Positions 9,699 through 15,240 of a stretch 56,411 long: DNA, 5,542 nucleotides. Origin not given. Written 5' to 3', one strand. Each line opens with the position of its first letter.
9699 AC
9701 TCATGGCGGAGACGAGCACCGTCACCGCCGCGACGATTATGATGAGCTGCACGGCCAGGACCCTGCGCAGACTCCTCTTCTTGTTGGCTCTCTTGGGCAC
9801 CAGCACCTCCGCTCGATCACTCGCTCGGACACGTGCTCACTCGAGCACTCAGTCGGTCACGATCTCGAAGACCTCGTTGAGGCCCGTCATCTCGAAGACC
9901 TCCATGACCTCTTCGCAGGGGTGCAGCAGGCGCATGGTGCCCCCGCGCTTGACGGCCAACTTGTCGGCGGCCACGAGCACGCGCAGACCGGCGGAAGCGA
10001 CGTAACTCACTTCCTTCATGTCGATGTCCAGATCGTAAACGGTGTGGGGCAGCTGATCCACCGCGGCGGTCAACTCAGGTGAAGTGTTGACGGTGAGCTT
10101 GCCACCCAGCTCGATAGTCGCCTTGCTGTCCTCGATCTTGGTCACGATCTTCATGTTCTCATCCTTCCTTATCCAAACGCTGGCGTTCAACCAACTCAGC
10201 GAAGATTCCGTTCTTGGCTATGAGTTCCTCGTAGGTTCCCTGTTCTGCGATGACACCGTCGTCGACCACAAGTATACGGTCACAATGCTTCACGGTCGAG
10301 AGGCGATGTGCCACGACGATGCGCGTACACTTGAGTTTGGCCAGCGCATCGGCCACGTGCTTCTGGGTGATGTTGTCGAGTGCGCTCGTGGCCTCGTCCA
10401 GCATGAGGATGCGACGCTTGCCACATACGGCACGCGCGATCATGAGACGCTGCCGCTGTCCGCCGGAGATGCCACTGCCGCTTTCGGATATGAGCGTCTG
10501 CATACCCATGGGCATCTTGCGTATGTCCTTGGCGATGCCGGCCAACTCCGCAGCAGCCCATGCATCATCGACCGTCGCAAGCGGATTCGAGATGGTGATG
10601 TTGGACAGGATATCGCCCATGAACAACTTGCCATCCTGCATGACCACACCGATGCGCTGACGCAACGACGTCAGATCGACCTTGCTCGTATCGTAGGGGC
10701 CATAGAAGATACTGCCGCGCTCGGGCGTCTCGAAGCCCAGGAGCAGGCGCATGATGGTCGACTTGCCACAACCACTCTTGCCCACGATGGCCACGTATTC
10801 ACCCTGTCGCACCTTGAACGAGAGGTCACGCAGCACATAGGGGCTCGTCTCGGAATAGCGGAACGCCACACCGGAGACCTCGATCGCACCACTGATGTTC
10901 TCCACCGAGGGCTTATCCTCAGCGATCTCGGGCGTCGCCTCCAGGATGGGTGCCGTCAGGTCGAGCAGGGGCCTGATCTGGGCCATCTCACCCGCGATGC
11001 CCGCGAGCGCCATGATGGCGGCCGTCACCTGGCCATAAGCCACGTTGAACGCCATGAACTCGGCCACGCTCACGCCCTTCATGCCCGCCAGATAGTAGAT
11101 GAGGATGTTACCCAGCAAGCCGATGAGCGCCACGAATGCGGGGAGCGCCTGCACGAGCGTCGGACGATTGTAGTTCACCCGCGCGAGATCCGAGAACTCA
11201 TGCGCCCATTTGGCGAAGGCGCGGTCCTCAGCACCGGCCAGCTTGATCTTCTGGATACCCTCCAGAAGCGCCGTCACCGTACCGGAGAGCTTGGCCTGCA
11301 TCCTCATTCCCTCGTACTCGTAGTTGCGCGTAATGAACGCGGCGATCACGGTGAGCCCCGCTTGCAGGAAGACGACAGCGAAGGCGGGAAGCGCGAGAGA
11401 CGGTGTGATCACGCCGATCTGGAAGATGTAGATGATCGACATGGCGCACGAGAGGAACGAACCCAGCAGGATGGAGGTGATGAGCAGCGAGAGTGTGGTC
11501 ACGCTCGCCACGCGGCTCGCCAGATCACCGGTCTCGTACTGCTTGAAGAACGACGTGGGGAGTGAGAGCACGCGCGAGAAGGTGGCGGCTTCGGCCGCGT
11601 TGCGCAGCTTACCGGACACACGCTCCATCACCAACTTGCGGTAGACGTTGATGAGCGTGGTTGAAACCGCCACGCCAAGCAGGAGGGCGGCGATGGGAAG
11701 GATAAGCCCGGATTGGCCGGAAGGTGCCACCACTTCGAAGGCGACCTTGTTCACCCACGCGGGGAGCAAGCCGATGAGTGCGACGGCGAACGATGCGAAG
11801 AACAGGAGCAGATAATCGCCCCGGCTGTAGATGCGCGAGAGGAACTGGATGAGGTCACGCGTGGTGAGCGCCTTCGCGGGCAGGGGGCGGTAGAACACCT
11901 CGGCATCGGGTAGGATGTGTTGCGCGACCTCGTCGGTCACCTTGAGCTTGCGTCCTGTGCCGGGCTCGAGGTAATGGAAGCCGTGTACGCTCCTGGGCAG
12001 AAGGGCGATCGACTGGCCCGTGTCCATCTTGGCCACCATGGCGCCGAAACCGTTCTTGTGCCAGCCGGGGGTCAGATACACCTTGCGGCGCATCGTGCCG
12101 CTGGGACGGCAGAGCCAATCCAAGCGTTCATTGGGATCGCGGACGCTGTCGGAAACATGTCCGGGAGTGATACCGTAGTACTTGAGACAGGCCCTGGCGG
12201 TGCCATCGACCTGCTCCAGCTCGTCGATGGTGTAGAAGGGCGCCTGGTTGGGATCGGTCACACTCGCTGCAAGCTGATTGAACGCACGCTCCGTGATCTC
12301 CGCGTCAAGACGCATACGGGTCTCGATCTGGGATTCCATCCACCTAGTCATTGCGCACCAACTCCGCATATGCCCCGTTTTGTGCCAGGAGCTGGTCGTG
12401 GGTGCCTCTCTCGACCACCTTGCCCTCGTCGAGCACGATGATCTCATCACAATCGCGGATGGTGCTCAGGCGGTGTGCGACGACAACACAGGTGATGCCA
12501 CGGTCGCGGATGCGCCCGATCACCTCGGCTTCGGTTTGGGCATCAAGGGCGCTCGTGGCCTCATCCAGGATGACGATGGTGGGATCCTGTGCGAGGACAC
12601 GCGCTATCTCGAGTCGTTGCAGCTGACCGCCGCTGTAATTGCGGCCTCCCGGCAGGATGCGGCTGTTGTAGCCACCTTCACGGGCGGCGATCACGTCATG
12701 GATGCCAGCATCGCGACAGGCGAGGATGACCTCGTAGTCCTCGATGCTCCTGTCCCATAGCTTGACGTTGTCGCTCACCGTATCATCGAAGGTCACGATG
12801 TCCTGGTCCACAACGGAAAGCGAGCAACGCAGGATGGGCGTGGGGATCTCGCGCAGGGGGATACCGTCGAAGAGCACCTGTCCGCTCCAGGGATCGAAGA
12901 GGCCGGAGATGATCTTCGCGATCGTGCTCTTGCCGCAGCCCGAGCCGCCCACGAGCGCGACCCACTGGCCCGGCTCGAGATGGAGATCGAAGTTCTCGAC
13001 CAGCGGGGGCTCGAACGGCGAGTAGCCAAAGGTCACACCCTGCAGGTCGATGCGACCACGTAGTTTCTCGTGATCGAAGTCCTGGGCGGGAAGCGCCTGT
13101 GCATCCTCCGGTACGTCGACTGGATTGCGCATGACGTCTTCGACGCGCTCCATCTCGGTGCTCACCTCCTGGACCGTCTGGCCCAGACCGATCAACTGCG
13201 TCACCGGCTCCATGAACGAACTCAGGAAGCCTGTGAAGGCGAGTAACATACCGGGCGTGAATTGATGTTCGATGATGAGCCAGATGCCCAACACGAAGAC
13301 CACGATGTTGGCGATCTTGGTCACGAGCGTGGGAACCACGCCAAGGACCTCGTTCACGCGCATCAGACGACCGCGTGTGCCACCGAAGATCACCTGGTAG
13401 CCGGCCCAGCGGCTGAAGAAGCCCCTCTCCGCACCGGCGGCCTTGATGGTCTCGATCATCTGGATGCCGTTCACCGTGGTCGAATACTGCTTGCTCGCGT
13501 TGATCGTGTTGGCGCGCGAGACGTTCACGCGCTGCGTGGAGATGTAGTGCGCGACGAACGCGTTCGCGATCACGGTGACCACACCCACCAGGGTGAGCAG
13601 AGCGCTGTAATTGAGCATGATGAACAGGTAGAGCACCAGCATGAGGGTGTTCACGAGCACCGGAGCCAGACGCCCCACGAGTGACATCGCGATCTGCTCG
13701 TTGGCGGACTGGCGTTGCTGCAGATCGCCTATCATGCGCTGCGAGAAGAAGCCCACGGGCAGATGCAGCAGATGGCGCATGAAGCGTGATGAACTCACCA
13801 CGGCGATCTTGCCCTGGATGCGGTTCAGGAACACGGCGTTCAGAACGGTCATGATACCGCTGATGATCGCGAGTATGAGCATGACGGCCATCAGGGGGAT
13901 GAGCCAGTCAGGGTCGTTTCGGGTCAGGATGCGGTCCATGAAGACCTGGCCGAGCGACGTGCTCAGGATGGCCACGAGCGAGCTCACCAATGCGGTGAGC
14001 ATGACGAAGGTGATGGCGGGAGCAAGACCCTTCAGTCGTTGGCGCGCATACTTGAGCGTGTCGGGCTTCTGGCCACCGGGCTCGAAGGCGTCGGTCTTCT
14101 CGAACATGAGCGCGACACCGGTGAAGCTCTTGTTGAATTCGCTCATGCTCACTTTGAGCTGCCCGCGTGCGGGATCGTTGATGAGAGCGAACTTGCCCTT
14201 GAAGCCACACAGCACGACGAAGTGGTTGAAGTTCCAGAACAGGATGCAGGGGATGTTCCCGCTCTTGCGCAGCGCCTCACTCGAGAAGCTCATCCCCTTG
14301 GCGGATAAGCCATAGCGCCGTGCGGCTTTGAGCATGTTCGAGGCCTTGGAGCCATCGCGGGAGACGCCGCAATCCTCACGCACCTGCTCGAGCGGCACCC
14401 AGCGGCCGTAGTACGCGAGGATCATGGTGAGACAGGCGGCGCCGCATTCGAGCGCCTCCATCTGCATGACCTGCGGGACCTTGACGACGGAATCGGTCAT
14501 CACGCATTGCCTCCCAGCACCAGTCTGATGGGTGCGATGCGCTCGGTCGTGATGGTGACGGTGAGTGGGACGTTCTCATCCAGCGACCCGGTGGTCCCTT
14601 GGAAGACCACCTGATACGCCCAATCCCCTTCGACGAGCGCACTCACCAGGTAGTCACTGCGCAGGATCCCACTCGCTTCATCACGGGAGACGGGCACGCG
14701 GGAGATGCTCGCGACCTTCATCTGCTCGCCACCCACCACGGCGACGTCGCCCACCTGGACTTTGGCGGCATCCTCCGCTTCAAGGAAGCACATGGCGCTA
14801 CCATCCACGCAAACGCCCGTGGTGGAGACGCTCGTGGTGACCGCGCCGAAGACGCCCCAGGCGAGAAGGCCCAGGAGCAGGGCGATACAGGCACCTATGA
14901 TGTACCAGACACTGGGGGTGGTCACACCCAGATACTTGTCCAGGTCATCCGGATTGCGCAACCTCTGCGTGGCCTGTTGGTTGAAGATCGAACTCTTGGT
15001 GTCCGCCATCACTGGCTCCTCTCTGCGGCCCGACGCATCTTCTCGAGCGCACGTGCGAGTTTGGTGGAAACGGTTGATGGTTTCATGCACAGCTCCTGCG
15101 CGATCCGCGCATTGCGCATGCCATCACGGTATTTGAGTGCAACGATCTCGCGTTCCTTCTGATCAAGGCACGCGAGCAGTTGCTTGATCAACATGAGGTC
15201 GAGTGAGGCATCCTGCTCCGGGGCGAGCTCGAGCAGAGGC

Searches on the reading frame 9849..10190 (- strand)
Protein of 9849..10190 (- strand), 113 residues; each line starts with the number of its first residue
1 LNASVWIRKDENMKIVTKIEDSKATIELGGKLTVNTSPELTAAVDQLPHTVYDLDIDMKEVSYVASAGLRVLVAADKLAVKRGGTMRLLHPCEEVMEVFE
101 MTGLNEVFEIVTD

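Call 3: search_protein_families(library=pfam, proteins=[window:9849-10190:-], max_evalue=0.1)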
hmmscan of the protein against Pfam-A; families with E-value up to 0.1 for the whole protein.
window:9849-10190:- (113 aa): 4 families
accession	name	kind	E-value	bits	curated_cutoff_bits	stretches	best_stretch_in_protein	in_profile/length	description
PF13466.11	STAS_2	-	4.5e-14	52.8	29.2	1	26-104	1-79/80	STAS domain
PF01740.26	STAS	-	3.7e-12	46.4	22.6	1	16-110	3-99/106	STAS domain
PF06249.18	EutQ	-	0.041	14.1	21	1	32-86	69-123/152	Ethanolamine utilisation protein EutQ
PF21496.2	MIC5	-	0.045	14.3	27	1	21-62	26-65/74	Microneme protein MIC5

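Call 4: search_protein_families(library=ncbifam, proteins=[window:9849-10190:-], max_evalue=0.1)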
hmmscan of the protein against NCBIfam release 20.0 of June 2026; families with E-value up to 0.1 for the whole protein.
window:9849-10190:- (113 aa): 4 families
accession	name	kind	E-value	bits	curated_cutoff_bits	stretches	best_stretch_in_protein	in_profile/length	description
TIGR00377.1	ant_ant_sig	superfamily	7.8e-19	67.6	53.45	1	12-112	2-104/108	anti-sigma factor antagonist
TIGR02886.1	spore_II_AA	equivalog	7.1e-08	32.4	114.75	1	20-110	6-98/106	anti-sigma F factor antagonist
NF033618.0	mlaB_1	equivalog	0.0023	18.3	90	1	20-106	6-90/94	lipid asymmetry maintenance protein MlaB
NF047705.1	slr1659_superfam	superfamily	0.034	14.4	100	1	18-73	11-70/111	slr1659 superfamily regulator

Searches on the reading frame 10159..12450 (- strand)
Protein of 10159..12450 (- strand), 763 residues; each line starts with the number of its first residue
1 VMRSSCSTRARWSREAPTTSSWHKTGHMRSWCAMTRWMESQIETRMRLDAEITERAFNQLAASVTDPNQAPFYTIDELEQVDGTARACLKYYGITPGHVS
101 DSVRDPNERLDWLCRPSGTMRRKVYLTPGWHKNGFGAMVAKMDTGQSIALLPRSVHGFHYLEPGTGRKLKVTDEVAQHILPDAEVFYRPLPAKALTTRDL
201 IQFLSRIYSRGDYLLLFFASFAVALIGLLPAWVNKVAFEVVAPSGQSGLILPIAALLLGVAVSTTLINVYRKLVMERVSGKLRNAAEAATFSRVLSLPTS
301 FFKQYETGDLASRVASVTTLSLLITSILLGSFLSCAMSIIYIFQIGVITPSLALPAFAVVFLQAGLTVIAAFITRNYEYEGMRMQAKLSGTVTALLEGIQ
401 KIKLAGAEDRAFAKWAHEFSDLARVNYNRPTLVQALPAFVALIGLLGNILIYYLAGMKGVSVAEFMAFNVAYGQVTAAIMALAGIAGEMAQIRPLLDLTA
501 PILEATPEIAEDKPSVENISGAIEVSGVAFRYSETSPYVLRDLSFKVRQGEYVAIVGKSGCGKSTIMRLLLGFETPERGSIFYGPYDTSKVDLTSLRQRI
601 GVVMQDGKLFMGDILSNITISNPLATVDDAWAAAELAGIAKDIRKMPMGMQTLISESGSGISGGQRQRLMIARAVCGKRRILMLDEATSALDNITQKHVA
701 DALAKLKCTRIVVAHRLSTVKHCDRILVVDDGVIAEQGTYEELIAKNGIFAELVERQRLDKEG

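Call 3: search_protein_families(library=pfam, proteins=[window:10159-12450:-], max_evalue=0.1)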
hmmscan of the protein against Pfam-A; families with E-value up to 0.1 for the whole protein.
window:10159-12450:- (763 aa): 11 families
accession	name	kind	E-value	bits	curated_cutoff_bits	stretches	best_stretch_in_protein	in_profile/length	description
PF00005.33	ABC_tran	-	2.1e-30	106.6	25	1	540-689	1-137/137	ABC transporter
PF00664.28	ABC_membrane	-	3.2e-20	73.4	28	1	214-476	2-271/274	ABC transporter transmembrane region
PF02463.25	SMC_N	-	1.5e-07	31.5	40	1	661-729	137-211/220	RecF/RecN/SMC N terminal domain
PF13191.12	AAA_16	-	0.0051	17.8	32.6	1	546-589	18-63/167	AAA ATPase domain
PF03193.22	RsgA_GTPase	-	0.0051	17.1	30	1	515-573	71-129/174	RsgA GTPase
PF13401.12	AAA_22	-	0.0099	16.6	27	1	552-596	7-50/130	AAA domain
PF13555.12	AAA_29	-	0.02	15.1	27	1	546-567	18-39/61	P-loop containing region of AAA domain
PF22039.1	HUTI_composite_bact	-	0.021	14.9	25.5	1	727-745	3-21/26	Imidazolonepropionase-like composite domain, bacteria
PF09818.15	ABC_ATPase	-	0.04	13.4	23.2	0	639-704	137-201/283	P-loop domain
PF13558.12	SbcC_Walker_B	-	0.058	14.1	27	0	647-704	19-89/90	SbcC/RAD50-like, Walker B motif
PF01926.29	MMR_HSR1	-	0.074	13.6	21.9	0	553-572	2-21/113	50S ribosome-binding GTPase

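Call 4: search_protein_families(library=ncbifam, proteins=[window:10159-12450:-], max_evalue=0.1)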
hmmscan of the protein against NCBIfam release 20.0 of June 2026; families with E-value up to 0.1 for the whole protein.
window:10159-12450:- (763 aa): 189 families (the best 25 are shown)
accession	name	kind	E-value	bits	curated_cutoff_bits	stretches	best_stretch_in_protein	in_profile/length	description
TIGR03797.1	NHLM_micro_ABC2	equivalog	1.8e-207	691.1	709.4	1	100-757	25-685/686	NHLP bacteriocin export ABC transporter permease/ATPase subunit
TIGR03796.1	NHLM_micro_ABC1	equivalog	2e-95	320.5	853.3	1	209-754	152-709/710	NHLP family bacteriocin export ABC transporter peptidase/permease/ATPase subunit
TIGR01846.1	type_I_sec_HlyB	subfamily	3.1e-95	320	725.55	1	214-757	142-692/694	type I secretion system permease/ATPase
TIGR02203.1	MsbA_lipidA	equivalog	1.7e-87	294.3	602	1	235-755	39-567/572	lipid A export permease/ATP-binding protein MsbA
TIGR03375.1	type_I_sec_LssB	subfamily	1.8e-84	284.4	693.1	1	212-746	150-691/696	type I secretion system permease/ATPase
TIGR01193.1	bacteriocin_ABC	subfamily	1.1e-80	272.1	523.85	1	198-755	142-707/708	peptide cleavage/export ABC transporter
TIGR02204.1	MsbA_rel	hypoth_equivalog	2.2e-80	271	780.4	1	200-757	9-575/576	ABC transporter, permease/ATP-binding protein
NF010178.0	PRK13657.1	equivalog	6.2e-74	249.5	733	1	215-761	23-574/588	glucan ABC transporter ATP-binding protein/ permease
NF045513.1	HepA_fam_ABC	equivalog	2.8e-73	247.4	725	1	250-751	94-603/610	heterocyst formation ABC transporter subunit HepA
NF052233.1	CphA_assoc_ABC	equivalog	3.1e-68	230.8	880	1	252-758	231-744/766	cyanophycin metabolism-associated ABC transporter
TIGR00958.1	3a01208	subfamily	9.1e-68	229.2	874.6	1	199-754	148-711/711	antigen peptide transporter 2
NF008381.0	PRK11176.1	equivalog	3.4e-67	227.1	867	1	254-756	68-578/582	lipid A ABC transporter ATP-binding protein/permease MsbA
TIGR01842.1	type_I_sec_PrtD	subfamily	5.5e-59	200.1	510.15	1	216-746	11-543/544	type I secretion system permease/ATPase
TIGR02868.1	CydC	equivalog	4.2e-58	197.3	329.05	1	280-716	82-529/530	thiol reductant ABC exporter subunit CydC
NF008364.0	PRK11160.1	equivalog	4.6e-58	197.2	630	1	257-756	66-574/575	heme ABC transporter ATP-binding protein/permease CydC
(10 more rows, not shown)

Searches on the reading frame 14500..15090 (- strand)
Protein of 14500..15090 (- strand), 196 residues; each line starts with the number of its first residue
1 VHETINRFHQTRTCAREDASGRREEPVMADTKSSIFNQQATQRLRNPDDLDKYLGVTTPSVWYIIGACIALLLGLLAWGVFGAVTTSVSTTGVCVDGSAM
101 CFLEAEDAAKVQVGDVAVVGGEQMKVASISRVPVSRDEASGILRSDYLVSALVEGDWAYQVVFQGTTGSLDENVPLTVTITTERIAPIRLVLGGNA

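Call 3: search_protein_families(library=pfam, proteins=[window:14500-15090:-], max_evalue=0.1)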
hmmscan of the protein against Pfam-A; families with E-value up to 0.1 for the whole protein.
window:14500-15090:- (196 aa): 1 family
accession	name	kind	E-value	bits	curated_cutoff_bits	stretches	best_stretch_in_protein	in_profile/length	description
PF18720.7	EGF_Tenascin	-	0.1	13.2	25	0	89-101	7-19/29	Tenascin EGF domain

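Call 4: search_protein_families(library=ncbifam, proteins=[window:14500-15090:-], max_evalue=0.1)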
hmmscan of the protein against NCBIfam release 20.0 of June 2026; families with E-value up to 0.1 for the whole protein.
window:14500-15090:- (196 aa): 1 family
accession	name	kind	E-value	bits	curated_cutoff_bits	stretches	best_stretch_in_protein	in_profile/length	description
TIGR03794.1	NHLM_micro_HlyD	equivalog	4.9e-10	38.9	156.2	1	43-126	1-82/421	NHLP bacteriocin system secretion protein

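Call 84: search_protein_families(library=pfam, proteins=[window:14503-15009:-], max_evalue=10)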
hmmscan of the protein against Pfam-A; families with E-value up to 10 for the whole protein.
window:14503-15009:- (169 aa): 3 families
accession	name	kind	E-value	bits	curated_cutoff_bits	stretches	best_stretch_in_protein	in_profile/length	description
PF18720.7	EGF_Tenascin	-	0.081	13.4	25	1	62-74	7-19/29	Tenascin EGF domain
PF08137.17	DVL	-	0.11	12.8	19.6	1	36-46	8-18/19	DVL family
PF12465.13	Pr_beta_C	-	0.46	10.4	25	1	138-158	16-36/36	Proteasome beta subunits C terminal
